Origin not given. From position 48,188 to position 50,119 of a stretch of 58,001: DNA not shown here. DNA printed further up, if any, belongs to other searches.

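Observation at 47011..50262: Translationally coupled Lgt-like / small TM / radical SAM / small TM operon: candidate undescribed membrane-lipid or lipoprotein-tailoring system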

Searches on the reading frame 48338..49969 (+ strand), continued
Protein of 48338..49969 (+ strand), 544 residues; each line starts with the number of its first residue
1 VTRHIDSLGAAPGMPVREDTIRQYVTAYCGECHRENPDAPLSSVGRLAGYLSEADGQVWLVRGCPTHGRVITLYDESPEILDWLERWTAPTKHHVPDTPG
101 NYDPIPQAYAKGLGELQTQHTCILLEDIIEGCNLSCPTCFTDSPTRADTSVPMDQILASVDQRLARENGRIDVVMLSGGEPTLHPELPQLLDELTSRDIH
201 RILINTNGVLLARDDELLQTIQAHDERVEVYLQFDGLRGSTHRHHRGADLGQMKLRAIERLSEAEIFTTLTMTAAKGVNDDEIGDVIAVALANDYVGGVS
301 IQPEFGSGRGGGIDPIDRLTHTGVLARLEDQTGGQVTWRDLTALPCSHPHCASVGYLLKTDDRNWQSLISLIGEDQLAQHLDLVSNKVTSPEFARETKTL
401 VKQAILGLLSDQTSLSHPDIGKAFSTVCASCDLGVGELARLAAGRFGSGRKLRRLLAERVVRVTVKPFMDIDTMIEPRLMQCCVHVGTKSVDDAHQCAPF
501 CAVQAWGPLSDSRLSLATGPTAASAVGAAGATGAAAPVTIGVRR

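Call 77: get_annotated_region(hit=H6, flank=6000)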
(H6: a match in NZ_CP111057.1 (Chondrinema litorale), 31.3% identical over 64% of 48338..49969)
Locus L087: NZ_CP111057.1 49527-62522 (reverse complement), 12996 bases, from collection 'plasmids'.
description: Chondrinema litorale strain WSW3-B12 plasmid unnamed15, complete sequence
organism: Chondrinema litorale (NCBI taxid 2994555)
taxonomy: Bacteria; Bacteroidota; Cytophagia; Cytophagales; Flammeovirgaceae; Chondrinema; Chondrinema litorale
host: -; source: Seaweed,red alga; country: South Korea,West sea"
typing (MOB-suite, as given by PLSDB): non-mobilizable
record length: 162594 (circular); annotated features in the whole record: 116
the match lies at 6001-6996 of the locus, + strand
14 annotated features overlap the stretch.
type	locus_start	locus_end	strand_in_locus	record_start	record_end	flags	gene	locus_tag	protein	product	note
CDS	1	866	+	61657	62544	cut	-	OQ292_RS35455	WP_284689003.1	transposase family protein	-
CDS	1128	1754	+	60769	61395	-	-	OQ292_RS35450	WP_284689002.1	peptidylprolyl isomerase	-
CDS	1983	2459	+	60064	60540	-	-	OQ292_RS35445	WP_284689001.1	hypothetical protein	-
CDS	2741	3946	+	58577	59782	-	-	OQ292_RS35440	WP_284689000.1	MFS transporter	GO:0055085 - transmembrane transport [Evidence IEA]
CDS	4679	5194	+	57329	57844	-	-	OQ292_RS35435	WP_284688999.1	hypothetical protein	-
CDS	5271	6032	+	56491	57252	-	-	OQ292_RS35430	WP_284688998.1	prolipoprotein diacylglyceryl transferase family protein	GO:0042158 - lipoprotein biosynthetic process [Evidence IEA]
CDS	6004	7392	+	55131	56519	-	-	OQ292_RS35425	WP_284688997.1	radical SAM protein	-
CDS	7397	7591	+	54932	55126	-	-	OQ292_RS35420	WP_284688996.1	hypothetical protein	-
CDS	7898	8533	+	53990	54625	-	-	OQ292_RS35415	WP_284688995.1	hypothetical protein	-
CDS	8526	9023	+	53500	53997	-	-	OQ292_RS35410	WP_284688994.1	hypothetical protein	-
CDS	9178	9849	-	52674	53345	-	-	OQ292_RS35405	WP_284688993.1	hypothetical protein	-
CDS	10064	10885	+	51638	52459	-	-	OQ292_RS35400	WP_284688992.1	hypothetical protein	-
CDS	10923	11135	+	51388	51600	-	-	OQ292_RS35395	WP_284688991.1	helix-turn-helix domain-containing protein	-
CDS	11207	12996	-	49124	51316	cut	-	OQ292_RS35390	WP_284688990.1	molybdopterin cofactor-binding domain-containing protein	-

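Call 78: get_annotated_region(hit=H4, flank=6000)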
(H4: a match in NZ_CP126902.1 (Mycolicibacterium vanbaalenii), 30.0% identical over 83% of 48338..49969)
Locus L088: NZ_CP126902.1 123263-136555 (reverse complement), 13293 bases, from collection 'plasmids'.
description: Mycolicibacterium vanbaalenii strain JOB5 plasmid unnamed1, complete sequence
organism: Mycolicibacterium vanbaalenii (NCBI taxid 110539)
taxonomy: Bacteria; Actinomycetota; Actinomycetes; Mycobacteriales; Mycobacteriaceae; Mycolicibacterium; Mycolicibacterium vanbaalenii
host: -; source: cell culture,soil; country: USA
typing (MOB-suite, as given by PLSDB): non-mobilizable; replicon rep_cluster_248
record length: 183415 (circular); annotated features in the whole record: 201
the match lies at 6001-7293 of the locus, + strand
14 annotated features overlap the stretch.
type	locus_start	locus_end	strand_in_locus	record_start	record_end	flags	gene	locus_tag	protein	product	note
CDS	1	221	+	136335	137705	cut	-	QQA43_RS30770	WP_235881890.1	MFS transporter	GO:0055085 - transmembrane transport [Evidence IEA]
CDS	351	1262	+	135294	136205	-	-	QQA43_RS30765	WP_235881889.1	hypothetical protein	-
CDS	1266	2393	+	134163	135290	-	-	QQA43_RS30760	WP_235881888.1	acyl-CoA dehydrogenase family protein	-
CDS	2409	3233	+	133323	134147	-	-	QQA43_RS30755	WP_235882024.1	PhnD/SsuA/transferrin family substrate-binding protein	-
CDS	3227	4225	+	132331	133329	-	-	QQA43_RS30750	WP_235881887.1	radical SAM protein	-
CDS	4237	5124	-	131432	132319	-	-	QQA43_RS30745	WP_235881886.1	cytochrome c biogenesis protein CcdA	GO:0017004 - cytochrome complex assembly [Evidence IEA]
CDS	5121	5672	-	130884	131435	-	-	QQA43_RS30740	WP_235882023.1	protein disulfide oxidoreductase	-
CDS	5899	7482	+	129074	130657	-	-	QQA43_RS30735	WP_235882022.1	radical SAM protein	-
CDS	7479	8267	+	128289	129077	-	-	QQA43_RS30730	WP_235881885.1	methyltransferase domain-containing protein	-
CDS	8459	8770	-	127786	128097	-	-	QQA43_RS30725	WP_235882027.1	hypothetical protein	-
CDS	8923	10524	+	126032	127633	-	-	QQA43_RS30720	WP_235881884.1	hypothetical protein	-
CDS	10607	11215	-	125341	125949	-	-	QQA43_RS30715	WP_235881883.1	hypothetical protein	-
CDS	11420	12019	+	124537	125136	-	-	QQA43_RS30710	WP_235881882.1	uracil-DNA glycosylase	GO:0006281 - DNA repair [Evidence IEA]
CDS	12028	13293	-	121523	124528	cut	-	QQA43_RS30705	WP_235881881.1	DUF499 domain-containing protein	-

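Call 80: get_annotated_region(hit=H7, flank=5000)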
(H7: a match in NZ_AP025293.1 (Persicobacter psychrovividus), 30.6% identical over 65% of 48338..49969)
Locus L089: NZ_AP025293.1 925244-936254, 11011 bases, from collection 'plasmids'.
description: Persicobacter psychrovividus strain NBRC 101262 plasmid pPP1, complete sequence
organism: Persicobacter psychrovividus (NCBI taxid 387638)
taxonomy: Bacteria; Bacteroidota; Cytophagia; Cytophagales; Persicobacteraceae; Persicobacter; Persicobacter psychrovividus
host: -; source: -; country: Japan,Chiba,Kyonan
typing (MOB-suite, as given by PLSDB): non-mobilizable
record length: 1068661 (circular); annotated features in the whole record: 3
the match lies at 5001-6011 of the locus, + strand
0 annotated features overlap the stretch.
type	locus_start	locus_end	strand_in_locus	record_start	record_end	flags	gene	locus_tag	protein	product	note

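Call 81: search_protein_families(library=ncbifam, proteins=[L087:6004-7389:+, L087:5271-6029:+, L087:7397-7588:+, L088:5899-7479:+, L087:4679-5191:+], max_evalue=0.001)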
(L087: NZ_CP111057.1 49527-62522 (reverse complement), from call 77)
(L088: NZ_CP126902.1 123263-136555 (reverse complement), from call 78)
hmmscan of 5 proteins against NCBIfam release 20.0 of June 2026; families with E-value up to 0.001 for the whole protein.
L087:6004-7389:+ (462 aa): 47 families (the best 25 are shown)
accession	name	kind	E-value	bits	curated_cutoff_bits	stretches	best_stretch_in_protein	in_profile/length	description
NF045646.2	rSAM_Se_TrsS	equivalog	1.1e-101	340.6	490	1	12-455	3-440/441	radical SAM (seleno)protein TrsS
NF045702.1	rSAM_GDGT_ether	equivalog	7.2e-91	305.2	450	2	12-320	2-312/486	tetraether lipid synthase Tes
NF045703.1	rSAM_Tes_intein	exception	2.4e-47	161.4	1700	3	125-319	624-816/1040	tetraether lipid synthase Tes, intein-containing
NF050035.1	rSAM_WgK_link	exception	7.6e-17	61.3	650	1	93-261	6-169/367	radical SAM/SPASM peptide maturase WgkB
TIGR02666.1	moaA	equivalog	1.5e-16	60.3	284.05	1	101-285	15-203/336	GTP 3',8-cyclase MoaA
TIGR03962.1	mycofact_rSAM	equivalog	1.1e-14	54.3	265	1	96-244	13-157/339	mycofactocin radical SAM maturase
NF001199.0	PRK00164.2-1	equivalog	2.7e-14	53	231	1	100-270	16-182/308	GTP 3',8-cyclase MoaA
TIGR04054.1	rSAM_NirJ1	equivalog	6.7e-14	51.3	650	1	94-211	34-146/387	putative heme d1 biosynthesis radical SAM protein NirJ1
TIGR04317.1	W_rSAM_matur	equivalog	8.9e-14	51.3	380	1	99-237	7-139/349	tungsten cofactor oxidoreductase radical SAM maturase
TIGR04055.1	rSAM_NirJ2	equivalog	2.8e-13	50.1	500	1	102-274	6-172/326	putative heme d1 biosynthesis radical SAM protein NirJ2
NF038283.1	viperin_w_prok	equivalog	4.9e-12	45.6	180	1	102-218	8-125/281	viperin family antiviral radical SAM protein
NF012164.0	AlbA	equivalog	8.9e-12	44.2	850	1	99-221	116-233/442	subtilosin maturase AlbA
TIGR04546.1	rSAM_ahbC_deAc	equivalog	9e-12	44.5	650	1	97-286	40-222/390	12,18-didecarboxysiroheme deacetylase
TIGR02668.1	moaA_archaeal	equivalog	1.2e-11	44.2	325.25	1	100-267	14-179/303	GTP 3',8-cyclase MoaA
TIGR04051.1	rSAM_NirJ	equivalog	2.2e-11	43.4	515.45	1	101-187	7-91/354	heme d1 biosynthesis radical SAM protein NirJ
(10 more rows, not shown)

L087:5271-6029:+ (253 aa): 2 families
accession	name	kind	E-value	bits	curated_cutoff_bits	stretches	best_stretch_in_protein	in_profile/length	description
TIGR00544.1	lgt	equivalog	4.9e-09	36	118.9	1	22-236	30-265/280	prolipoprotein diacylglyceryl transferase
NF000778.0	PRK00052.3-4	equivalog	5.7e-08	32.7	334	1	30-234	27-236/252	prolipoprotein diacylglyceryl transferase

L087:7397-7588:+ (64 aa): 0 families

L088:5899-7479:+ (527 aa): 38 families (the best 25 are shown)
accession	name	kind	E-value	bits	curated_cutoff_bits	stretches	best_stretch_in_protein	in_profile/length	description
NF045646.2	rSAM_Se_TrsS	equivalog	3.7e-100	335.5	490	1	16-463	3-431/441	radical SAM (seleno)protein TrsS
NF045702.1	rSAM_GDGT_ether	equivalog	1.2e-96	324.2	450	2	16-332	2-316/486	tetraether lipid synthase Tes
NF045703.1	rSAM_Tes_intein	exception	6.1e-50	170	1700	2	128-474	622-992/1040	tetraether lipid synthase Tes, intein-containing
TIGR02666.1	moaA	equivalog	1.7e-15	56.8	284.05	1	105-294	15-203/336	GTP 3',8-cyclase MoaA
TIGR04055.1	rSAM_NirJ2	equivalog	2.4e-14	53.6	500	1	108-292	8-181/326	putative heme d1 biosynthesis radical SAM protein NirJ2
TIGR03962.1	mycofact_rSAM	equivalog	8.3e-14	51.5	265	1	104-255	16-157/339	mycofactocin radical SAM maturase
TIGR04546.1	rSAM_ahbC_deAc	equivalog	1e-13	50.9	650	1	105-292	44-220/390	12,18-didecarboxysiroheme deacetylase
TIGR04054.1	rSAM_NirJ1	equivalog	2.9e-13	49.2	650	1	104-292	40-217/387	putative heme d1 biosynthesis radical SAM protein NirJ1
TIGR02668.1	moaA_archaeal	equivalog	5.7e-13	48.5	325.25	1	104-271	14-173/303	GTP 3',8-cyclase MoaA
TIGR04317.1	W_rSAM_matur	equivalog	2.4e-12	46.6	380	1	103-234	7-129/349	tungsten cofactor oxidoreductase radical SAM maturase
NF001199.0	PRK00164.2-1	equivalog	4e-12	45.9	231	1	104-270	16-174/308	GTP 3',8-cyclase MoaA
TIGR04347.1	pseudo_SAM_Halo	equivalog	6.9e-11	42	525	1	95-252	33-181/390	TIGR04347 family pseudo-SAM/SPASM protein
NF038283.1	viperin_w_prok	equivalog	1.2e-10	41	180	1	107-226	9-125/281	viperin family antiviral radical SAM protein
TIGR04321.1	spiroSPASM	subfamily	2.4e-10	39.7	250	1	104-236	235-371/510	spiro-SPASM protein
TIGR04053.2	TIGR04053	equivalog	3.3e-10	39.8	395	1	103-309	11-210/366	TIGR04053 family radical SAM/SPASM domain-containing protein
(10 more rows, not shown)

L087:4679-5191:+ (171 aa): 0 families

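Call 83: search_protein_representatives(protein=window:48338-49969:+)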
Query: 544 residues. Proteins with E-value up to 0.001 (for the whole library): 5236; up to 1e-10: 1338; up to 1e-30: 277. The best 150 are listed.
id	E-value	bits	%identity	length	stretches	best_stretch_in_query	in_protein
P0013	3.7e-289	976.0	84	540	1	14-519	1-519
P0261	3.9e-129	447.9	45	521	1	20-511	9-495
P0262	6.4e-118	410.9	61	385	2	11-236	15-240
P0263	2.1e-105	369.6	64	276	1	269-525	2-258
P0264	9.3e-105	367.4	53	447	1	48-388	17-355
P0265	6.7e-104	364.6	40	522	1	9-501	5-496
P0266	1.3e-99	350.5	55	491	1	31-386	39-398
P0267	5.2e-94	332.0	61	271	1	12-237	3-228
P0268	1.0e-89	317.8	62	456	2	11-153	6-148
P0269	4.7e-87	309.0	52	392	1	150-492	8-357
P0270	1.6e-80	287.5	64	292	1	175-374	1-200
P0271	3.4e-80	286.4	44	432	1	86-391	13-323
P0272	9.7e-80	284.9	65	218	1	130-328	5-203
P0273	1.3e-79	284.4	43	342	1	183-510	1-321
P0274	4.4e-76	272.8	62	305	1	7-205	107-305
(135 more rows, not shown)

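Call 86: find_related_loci(query=A4, collection=metagenome_contigs, flank=4000)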
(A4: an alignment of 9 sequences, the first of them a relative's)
Query A4 (462 aa) in metagenome_contigs; peptide patterns used: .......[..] (x = any residue, [..] = any of these).
600 stretches matched a pattern (row limit reached: there are more); 598 encode a relative of the query (tblastn E <= 1e-3); the best 80 are kept; 80 distinct loci.
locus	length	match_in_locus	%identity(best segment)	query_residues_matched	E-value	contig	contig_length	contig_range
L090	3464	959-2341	86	1-461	0e+0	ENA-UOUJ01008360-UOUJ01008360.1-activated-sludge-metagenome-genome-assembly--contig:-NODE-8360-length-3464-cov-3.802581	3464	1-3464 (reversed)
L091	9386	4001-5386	85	1-462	0e+0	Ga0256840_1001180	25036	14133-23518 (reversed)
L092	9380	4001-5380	85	1-460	0e+0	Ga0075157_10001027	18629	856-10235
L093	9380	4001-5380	84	1-460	0e+0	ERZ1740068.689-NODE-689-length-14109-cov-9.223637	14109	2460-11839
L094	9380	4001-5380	83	1-460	0e+0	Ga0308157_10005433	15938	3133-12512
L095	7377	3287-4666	82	1-460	0e+0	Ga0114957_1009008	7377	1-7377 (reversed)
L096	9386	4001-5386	82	1-462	0e+0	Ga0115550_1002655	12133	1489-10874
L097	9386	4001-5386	82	1-462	0e+0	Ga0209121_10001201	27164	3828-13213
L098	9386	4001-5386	82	1-462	0e+0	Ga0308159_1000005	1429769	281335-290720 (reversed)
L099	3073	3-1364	81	6-459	0e+0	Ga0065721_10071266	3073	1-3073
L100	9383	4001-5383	78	1-461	0e+0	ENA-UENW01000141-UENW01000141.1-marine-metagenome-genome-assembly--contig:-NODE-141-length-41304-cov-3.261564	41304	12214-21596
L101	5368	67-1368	84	28-461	0e+0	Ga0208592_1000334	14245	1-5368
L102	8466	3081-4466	77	1-462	0e+0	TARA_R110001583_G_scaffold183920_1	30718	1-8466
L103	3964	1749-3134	75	1-462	0e+0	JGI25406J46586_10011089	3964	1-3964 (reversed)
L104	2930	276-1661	75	1-462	0e+0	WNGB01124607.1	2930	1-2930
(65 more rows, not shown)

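Call 90: get_annotated_region(hit=H3, flank=4000)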
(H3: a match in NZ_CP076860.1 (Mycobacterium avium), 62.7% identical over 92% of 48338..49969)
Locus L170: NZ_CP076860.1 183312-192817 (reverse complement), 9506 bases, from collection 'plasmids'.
description: Mycobacterium avium subsp. hominissuis strain OCU901s_S2_2s plasmid pS2b, complete sequence
organism: Mycobacterium avium (NCBI taxid 439334)
taxonomy: Bacteria; Actinomycetota; Actinomycetes; Mycobacteriales; Mycobacteriaceae; Mycobacterium; Mycobacterium avium
host: -; source: Homo sapiens,sputum; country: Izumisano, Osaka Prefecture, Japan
typing (MOB-suite, as given by PLSDB): mobilizable; relaxase MOBP
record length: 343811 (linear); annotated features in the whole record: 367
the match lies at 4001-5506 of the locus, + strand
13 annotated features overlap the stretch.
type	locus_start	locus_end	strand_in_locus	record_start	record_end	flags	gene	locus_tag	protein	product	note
CDS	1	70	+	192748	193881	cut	-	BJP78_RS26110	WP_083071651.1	hypothetical protein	-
CDS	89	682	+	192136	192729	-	-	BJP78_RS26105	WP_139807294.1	hypothetical protein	-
CDS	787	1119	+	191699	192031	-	-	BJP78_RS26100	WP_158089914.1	antitoxin Xre/MbcA/ParS toxin-binding domain-containing protein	-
CDS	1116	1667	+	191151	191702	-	-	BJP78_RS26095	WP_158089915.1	RES domain-containing protein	-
CDS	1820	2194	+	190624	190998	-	-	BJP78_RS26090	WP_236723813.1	hypothetical protein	-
CDS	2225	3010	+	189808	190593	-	-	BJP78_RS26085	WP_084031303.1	prolipoprotein diacylglyceryl transferase family protein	GO:0042158 - lipoprotein biosynthetic process [Evidence IEA]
CDS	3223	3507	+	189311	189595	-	-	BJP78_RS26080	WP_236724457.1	hypothetical protein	-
CDS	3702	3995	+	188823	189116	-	-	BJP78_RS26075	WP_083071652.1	hypothetical protein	-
CDS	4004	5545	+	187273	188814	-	-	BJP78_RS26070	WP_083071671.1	radical SAM protein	-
CDS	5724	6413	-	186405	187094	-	-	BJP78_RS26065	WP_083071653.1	hypothetical protein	-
CDS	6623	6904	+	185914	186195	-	-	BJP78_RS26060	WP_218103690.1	hypothetical protein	-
CDS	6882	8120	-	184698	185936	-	-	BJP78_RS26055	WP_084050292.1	IS110 family transposase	-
CDS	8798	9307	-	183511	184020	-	-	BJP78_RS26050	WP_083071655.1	helix-turn-helix domain-containing protein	-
